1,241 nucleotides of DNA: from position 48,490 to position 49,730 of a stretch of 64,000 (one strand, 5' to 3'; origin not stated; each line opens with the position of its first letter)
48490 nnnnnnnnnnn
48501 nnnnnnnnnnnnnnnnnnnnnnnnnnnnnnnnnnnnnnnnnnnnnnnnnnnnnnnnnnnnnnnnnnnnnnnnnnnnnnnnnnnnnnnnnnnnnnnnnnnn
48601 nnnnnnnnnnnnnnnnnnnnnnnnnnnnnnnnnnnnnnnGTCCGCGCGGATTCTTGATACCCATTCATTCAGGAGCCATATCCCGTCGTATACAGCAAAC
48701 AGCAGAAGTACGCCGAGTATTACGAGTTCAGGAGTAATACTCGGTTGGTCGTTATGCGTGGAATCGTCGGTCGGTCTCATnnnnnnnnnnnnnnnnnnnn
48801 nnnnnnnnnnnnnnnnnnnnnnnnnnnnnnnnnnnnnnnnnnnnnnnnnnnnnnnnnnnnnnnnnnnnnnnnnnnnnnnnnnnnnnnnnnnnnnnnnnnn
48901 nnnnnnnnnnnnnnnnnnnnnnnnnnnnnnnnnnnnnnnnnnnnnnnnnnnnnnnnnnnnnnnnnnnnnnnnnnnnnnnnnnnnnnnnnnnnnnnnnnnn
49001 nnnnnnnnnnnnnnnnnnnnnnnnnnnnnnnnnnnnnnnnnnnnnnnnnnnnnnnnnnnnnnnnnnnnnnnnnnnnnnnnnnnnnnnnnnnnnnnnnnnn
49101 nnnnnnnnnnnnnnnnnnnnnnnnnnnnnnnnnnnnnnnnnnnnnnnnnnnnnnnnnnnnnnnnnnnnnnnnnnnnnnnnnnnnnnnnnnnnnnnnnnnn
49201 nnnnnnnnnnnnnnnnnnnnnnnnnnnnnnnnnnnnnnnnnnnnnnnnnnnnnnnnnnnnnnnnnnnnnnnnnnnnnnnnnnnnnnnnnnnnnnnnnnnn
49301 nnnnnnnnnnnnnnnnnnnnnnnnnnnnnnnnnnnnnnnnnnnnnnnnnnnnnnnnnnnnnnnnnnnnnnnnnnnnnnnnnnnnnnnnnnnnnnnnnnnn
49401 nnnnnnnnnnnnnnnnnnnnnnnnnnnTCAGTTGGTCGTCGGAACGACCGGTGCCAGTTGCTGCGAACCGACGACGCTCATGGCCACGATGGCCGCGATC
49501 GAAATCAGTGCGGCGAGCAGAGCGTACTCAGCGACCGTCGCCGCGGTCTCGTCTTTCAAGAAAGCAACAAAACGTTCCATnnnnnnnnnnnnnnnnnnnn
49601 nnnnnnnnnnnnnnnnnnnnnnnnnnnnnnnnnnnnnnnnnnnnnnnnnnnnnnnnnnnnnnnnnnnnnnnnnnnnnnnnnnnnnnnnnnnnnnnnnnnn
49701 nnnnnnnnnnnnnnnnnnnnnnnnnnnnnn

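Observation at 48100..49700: GC-rich locus of four small strong-RBS membrane peptides including an Flp/Tad pilin, split by R1 copy C and preceded by P and R2 repeats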

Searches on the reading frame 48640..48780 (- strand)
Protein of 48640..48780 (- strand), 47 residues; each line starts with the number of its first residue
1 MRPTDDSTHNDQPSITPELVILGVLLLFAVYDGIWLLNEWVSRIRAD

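Call 6: search_protein_families(library=pfam, proteins=[window:48640-48780:-], max_evalue=10)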
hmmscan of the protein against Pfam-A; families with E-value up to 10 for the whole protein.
seq(47 aa): 0 families

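Call 7: search_protein_families(library=ncbifam, proteins=[window:48640-48780:-], max_evalue=10)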
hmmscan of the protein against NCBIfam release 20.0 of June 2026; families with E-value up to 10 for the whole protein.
seq(47 aa): 0 families

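Call 50: search_protein_families(library=phrogs, proteins=[window:48640-48780:-], max_evalue=10)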
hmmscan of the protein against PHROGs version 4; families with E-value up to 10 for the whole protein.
seq(47 aa): 0 families

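Call 51: search_protein_families(library=padloc, proteins=[window:48640-48780:-], max_evalue=10)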
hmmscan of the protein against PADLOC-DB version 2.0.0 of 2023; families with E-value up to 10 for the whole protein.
seq(47 aa): 0 families

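Call 73: find_homologous_proteins(query=window:48640-48780:-, max_evalue=10)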
Query seq(47 aa): no candidate shares three 5-residue words with the query. No homologue found.

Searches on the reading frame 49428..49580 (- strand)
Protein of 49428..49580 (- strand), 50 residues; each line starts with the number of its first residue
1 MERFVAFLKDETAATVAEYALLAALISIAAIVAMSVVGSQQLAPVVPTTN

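Call 6: search_protein_families(library=pfam, proteins=[window:49431-49580:-], max_evalue=10)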
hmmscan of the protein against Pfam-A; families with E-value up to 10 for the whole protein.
seq(50 aa): 2 families
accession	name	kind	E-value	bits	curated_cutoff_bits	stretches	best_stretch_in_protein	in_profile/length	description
PF04964.19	Flp_Fap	-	1.1e-09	38.4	32.2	1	7-42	1-35/46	Flp/Fap pilin component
PF12555.13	SteA-like_C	-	0.51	10.9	26.4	1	20-42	19-40/52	SteA-like C-terminal domain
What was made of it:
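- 49428..49580 (-): P4: 50-aa Flp-family prepilin homolog (GenBank MFA5954327.1). The motif reads A-ATVAEY-A instead of G-ATAIEY-G, and the last 12 codons are unrelated to Flp. Pfam Flp_Fap 38.4 bits against a cut-off of 32.2 (call 6).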

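Call 7: search_protein_families(library=ncbifam, proteins=[window:49431-49580:-], max_evalue=10)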
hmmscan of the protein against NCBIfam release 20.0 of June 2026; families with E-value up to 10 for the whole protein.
seq(50 aa): 0 families

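Call 13: find_encoding_contigs(protein=window:49428-49580:-, flank=10000, max_places=10)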
Protein window:49428-49580:- (50 aa): 1 contig read that carries it; 1 place shown.
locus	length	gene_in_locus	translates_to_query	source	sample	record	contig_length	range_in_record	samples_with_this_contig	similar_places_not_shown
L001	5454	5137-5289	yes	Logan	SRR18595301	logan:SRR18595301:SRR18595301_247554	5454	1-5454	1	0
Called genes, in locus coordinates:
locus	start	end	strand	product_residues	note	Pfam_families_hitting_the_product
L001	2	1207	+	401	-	?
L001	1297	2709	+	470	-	PF13328:HD_4, PF01966:HD (weak), PF04607:RelA_SpoT, PF02824:TGS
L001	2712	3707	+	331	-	PF00579:tRNA-synt_1b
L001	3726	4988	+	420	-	PF02812:ELFV_dehydrog_N, PF00208:ELFV_dehydrog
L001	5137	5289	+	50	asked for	PF04964:Flp_Fap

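Call 15: find_homologous_proteins(query=window:49431-49580:-, max_evalue=0.01)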
Query seq(50 aa) (50 aa): 26 proteins with E <= 0.01 among 26 candidates.
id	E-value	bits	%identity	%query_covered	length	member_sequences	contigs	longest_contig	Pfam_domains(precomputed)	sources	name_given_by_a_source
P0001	3.5e-21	90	100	100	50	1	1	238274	PF04964.20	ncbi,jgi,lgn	ncbi:MAG: Flp family type IVb pilin [Patescibacteria group bacterium]|jgi:Flp pilus assembly pilin F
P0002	1.5e-8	51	75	80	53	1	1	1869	PF04964.20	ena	-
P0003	1.8e-8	51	75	80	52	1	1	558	PF04964.20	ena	-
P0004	2.5e-8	51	75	80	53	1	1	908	PF04964.20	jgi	jgi:pilus assembly protein Flp/PilA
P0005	3.0e-8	50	75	80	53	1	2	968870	PF04964.20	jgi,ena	-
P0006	3.2e-8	50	75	80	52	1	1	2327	PF04964.20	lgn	-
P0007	3.4e-8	50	74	78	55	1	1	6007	PF04964.20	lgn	-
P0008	3.6e-8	50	77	78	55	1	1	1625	PF04964.20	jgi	-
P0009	7.0e-8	49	77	78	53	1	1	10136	PF04964.20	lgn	-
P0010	7.4e-8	49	74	78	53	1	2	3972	PF04964.20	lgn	-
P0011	1.0e-7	49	70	80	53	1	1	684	PF04964.20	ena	-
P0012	1.9e-7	48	72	78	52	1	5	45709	PF04964.20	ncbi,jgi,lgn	jgi:pilus assembly protein Flp/PilA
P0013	2.2e-7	48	73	80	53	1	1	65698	PF04964.20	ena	-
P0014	2.5e-7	48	70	80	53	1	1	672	PF04964.20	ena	-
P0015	3.2e-7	47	73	80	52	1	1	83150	PF04964.20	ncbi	-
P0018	9.6e-7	46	65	80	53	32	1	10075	PF04964.20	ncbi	-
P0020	1.5e-6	45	69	78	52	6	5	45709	PF04964.20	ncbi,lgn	-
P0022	2.9e-6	44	68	80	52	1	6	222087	PF04964.20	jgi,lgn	jgi:pilus assembly protein Flp/PilA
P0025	1.0e-5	43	65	80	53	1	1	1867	PF04964.20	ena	-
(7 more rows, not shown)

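Call 17: list_cluster_members(proteins=[P0001, P0005, P0012, P0015, P0018, P0020, P0022, P0025])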
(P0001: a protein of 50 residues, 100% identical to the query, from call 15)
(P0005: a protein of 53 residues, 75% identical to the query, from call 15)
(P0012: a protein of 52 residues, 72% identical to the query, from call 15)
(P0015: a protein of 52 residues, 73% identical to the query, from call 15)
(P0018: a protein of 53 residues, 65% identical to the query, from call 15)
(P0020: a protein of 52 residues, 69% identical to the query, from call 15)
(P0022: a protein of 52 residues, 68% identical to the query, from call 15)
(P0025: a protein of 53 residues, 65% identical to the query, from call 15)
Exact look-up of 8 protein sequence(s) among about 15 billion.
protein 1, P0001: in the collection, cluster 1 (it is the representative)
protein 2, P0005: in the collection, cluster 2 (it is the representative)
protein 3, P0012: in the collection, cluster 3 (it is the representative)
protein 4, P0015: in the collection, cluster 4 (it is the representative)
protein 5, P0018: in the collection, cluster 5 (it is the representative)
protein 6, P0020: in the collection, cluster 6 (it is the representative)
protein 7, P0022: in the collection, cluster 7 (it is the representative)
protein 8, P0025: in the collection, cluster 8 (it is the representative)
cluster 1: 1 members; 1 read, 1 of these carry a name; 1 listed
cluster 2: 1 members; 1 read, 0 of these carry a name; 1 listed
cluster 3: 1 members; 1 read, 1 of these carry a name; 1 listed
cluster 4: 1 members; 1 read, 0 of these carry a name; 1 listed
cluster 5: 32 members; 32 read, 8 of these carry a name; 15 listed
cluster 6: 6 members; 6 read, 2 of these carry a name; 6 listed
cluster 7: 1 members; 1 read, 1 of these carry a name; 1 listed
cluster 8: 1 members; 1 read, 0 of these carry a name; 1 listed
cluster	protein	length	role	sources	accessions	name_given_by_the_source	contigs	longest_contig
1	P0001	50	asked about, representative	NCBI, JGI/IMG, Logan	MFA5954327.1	MAG: Flp family type IVb pilin [Patescibacteria group bacterium] | Flp pilus assembly pilin Flp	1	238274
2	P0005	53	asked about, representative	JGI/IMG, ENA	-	-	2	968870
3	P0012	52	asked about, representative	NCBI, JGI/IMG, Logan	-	pilus assembly protein Flp/PilA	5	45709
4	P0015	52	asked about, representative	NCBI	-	-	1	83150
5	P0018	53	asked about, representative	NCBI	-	-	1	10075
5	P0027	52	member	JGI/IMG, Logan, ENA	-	pilus assembly protein Flp/PilA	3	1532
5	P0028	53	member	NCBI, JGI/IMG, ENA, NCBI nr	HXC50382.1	MAG TPA: Flp family type IVb pilin [Candidatus Limnocylindrales bacterium] | pilus assembly protein Flp/PilA | Flp family type IVb pilin [Candidatus Limnocylindrales bacterium]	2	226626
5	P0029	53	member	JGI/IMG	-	pilus assembly protein Flp/PilA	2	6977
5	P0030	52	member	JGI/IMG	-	pilus assembly protein Flp/PilA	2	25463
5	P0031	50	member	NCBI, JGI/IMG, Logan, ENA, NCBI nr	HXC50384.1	MAG TPA: Flp family type IVb pilin [Candidatus Limnocylindrales bacterium] | Flp family type IVb pilin [Candidatus Limnocylindrales bacterium]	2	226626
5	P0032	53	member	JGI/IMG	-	pilus assembly protein Flp/PilA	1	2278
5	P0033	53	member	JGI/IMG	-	pilus assembly protein Flp/PilA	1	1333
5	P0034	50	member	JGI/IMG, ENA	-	pilus assembly protein Flp/PilA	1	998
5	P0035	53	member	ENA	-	-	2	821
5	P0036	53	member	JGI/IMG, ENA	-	-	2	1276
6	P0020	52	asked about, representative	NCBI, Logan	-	-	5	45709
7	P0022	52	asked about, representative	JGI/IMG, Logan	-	pilus assembly protein Flp/PilA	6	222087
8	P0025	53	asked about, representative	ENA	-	-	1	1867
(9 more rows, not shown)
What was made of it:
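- GenBank name (call 17).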

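Call 36: find_encoding_contigs(protein=P0005, flank=10000, max_places=3)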
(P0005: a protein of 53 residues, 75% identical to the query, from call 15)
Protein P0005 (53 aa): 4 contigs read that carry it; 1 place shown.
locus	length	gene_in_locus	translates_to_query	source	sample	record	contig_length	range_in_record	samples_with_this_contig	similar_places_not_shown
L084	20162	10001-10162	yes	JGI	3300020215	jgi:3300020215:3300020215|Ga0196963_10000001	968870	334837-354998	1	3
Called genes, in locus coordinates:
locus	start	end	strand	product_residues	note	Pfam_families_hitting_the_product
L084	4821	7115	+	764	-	PF03460:NIR_SIR_ferr, PF01077:NIR_SIR, PF03460:NIR_SIR_ferr, PF01077:NIR_SIR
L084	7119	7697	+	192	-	-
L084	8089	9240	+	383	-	PF00158:Sigma54_activat, PF14532:Sigma54_activ_2, PF00004:AAA (weak), PF07728:AAA_5, PF25601:AAA_lid_14, PF02954:HTH_8 (weak)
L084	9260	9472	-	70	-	-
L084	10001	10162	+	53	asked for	PF04964:Flp_Fap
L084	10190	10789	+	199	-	PF01478:Peptidase_A24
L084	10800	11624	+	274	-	PF08666:SAF, PF16976:RcpC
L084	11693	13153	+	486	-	PF13629:T2SS-T3SS_pil_N, PF00263:Secretin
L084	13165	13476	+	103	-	-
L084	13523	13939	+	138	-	PF07811:TadE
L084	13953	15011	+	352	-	PF13400:Tad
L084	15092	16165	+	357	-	PF13400:Tad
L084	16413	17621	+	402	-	PF10609:ParA, PF01656:CbiA (faint), PF06564:CBP_BcsQ (faint), PF09140:MipZ (weak), PF13614:AAA_31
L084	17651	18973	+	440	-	PF00437:T2SSE, PF27713:UCP018868 (weak), PF00005:ABC_tran (faint)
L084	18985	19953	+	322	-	PF00482:T2SSF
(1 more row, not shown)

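Call 37: find_encoding_contigs(protein=P0028, flank=10000, max_places=3)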
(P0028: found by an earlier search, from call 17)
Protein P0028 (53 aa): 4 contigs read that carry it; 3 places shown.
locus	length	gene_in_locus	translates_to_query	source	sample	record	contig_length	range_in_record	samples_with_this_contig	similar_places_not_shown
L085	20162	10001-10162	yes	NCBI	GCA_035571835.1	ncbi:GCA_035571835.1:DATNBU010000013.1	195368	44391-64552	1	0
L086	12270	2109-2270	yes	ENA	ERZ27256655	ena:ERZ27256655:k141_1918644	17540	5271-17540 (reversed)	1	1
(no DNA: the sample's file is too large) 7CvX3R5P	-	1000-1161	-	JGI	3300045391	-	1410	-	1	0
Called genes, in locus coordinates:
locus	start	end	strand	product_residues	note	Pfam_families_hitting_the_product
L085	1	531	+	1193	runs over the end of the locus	PF02463:SMC_N, PF13175:AAA_15, PF13304:AAA_21 (weak), PF13476:AAA_23, PF06470:SMC_hinge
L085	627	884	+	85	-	-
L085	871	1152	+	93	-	PF05164:ZapA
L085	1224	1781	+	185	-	PF01812:5-FTHF_cyc-lig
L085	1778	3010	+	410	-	PF00579:tRNA-synt_1b, PF22421:SYY_C-terminal, PF01479:S4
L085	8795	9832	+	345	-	PF00158:Sigma54_activat, PF14532:Sigma54_activ_2, PF00004:AAA (weak), PF07728:AAA_5, PF25601:AAA_lid_14, PF02954:HTH_8 (weak)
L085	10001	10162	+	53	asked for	PF04964:Flp_Fap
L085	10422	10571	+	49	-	PF04964:Flp_Fap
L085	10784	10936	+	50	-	PF04964:Flp_Fap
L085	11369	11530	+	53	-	PF04964:Flp_Fap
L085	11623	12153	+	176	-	PF01478:Peptidase_A24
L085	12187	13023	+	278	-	PF08666:SAF, PF16976:RcpC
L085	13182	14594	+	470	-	PF13629:T2SS-T3SS_pil_N, PF00263:Secretin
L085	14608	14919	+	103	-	-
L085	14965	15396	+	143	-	PF07811:TadE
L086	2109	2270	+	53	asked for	PF04964:Flp_Fap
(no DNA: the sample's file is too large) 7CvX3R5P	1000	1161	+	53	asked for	PF04964:Flp_Fap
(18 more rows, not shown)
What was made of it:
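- In all examined relatives flp lies immediately upstream of its peptidase and tad genes (calls 36, 37).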

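Call 50: search_protein_families(library=phrogs, proteins=[window:49431-49580:-], max_evalue=10)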
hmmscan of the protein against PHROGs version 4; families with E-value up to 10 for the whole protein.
seq(50 aa): 3 families
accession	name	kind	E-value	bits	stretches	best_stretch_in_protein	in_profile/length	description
phrog_34033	-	unknown function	0.022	15.8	1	17-39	2-24/48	-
phrog_5975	-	unknown function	0.096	13.4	1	3-43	7-46/182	-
phrog_19933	-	unknown function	0.29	12.5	1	20-37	11-28/42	-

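Call 51: search_protein_families(library=padloc, proteins=[window:49431-49580:-], max_evalue=10)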
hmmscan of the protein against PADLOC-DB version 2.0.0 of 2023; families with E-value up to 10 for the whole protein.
seq(50 aa): 0 families

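Call 80: search_solved_structures(query=A1, max_evalue=1, show_alignments=2)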
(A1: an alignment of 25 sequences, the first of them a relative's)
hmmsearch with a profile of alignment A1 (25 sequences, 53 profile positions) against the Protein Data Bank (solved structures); distinct sequences matched with E-value up to 1: 3.
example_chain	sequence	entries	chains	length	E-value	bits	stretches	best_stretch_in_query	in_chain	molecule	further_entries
8u1k_A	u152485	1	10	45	7.5e-09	38.6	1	14-52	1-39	PilA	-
8u2b_A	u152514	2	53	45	1.1e-07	35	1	14-52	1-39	Flp family type IVb pilin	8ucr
5egk_A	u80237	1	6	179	0.67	13.2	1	21-45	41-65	Acyl CoA Hydrolase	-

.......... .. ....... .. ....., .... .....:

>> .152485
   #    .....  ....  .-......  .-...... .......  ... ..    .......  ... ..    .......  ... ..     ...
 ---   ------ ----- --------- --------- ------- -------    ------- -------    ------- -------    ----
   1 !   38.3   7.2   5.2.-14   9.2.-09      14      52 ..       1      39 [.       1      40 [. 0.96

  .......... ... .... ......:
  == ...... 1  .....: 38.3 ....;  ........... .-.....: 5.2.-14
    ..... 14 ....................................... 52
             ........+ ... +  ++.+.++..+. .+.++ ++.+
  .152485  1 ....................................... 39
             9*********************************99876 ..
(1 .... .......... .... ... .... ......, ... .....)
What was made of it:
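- Closest known: Flp/Fap type IVb. Same: The family profile aligns to the solved mature pilins from their first residue, ATAIEY (call 80).
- Match to the solved Tad pilins 8U1K and 8U2B, whose mature chains start at ATAIEY (call 80).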
